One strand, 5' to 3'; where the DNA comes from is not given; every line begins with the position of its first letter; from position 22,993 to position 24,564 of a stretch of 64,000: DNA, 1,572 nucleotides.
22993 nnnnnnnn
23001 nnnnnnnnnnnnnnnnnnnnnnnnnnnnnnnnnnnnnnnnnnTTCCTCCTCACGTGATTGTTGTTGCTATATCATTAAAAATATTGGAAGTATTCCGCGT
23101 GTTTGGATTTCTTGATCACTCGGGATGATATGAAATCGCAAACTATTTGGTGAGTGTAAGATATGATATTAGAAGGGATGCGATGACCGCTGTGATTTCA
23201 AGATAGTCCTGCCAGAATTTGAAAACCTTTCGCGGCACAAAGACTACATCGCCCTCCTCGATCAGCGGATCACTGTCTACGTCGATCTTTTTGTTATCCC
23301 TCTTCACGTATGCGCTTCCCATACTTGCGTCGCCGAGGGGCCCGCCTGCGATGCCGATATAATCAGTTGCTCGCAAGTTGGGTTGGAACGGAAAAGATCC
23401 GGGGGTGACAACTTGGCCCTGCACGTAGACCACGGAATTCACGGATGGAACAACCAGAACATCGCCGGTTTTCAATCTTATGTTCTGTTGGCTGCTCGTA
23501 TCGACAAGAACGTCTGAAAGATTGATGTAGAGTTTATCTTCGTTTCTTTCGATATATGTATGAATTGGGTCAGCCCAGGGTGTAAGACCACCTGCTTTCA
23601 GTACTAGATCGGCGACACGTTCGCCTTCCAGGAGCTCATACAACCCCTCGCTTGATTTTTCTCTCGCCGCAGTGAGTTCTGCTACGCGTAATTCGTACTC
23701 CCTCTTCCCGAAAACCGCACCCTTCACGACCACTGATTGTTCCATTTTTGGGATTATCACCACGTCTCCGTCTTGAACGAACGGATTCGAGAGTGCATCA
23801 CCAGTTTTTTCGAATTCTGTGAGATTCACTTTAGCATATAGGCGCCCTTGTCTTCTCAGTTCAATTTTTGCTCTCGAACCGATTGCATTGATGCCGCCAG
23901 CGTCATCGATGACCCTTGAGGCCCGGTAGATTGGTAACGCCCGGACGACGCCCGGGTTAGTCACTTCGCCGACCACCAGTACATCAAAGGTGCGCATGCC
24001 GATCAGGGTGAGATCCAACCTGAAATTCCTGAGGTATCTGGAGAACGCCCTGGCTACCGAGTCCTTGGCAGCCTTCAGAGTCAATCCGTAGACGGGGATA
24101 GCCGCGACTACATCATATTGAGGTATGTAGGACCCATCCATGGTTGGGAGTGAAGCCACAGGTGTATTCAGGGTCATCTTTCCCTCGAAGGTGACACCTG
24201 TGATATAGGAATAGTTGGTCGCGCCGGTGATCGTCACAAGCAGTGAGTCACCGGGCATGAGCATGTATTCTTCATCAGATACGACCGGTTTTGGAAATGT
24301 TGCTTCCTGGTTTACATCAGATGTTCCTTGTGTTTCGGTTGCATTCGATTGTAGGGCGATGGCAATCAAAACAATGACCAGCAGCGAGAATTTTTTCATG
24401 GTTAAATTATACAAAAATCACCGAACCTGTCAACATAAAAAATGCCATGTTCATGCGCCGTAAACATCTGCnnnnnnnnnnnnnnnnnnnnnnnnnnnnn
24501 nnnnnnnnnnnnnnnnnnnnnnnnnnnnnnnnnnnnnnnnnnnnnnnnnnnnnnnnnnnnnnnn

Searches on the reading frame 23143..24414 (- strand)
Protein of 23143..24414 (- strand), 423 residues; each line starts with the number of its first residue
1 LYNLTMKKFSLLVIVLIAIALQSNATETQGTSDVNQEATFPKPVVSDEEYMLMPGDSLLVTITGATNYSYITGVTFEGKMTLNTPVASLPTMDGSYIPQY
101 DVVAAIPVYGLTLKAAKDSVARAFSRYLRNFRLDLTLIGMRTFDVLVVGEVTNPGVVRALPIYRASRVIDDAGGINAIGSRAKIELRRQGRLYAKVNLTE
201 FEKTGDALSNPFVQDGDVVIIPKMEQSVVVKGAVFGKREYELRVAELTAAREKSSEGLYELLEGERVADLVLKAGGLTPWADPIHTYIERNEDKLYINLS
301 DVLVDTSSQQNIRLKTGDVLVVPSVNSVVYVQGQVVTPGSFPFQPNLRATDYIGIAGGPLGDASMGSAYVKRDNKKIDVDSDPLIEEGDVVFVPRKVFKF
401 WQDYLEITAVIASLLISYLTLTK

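Call 40: search_protein_families(library=pfam, max_evalue=0.000001, proteins=[window:23143-24414:-])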
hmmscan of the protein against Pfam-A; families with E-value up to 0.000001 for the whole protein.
window:23143-24414:- (423 aa): 3 families
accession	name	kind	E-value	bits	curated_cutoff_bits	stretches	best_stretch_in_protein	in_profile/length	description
PF10531.15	SLBB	-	1.7e-19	69.8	27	0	147-190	4-48/55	SLBB domain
PF22461.2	SLBB_2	-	4.4e-16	59.2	27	0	145-221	3-79/79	SLBB domain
PF02563.21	Poly_export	-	4.4e-07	30.4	28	0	46-136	3-75/77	Polysaccharide biosynthesis/export protein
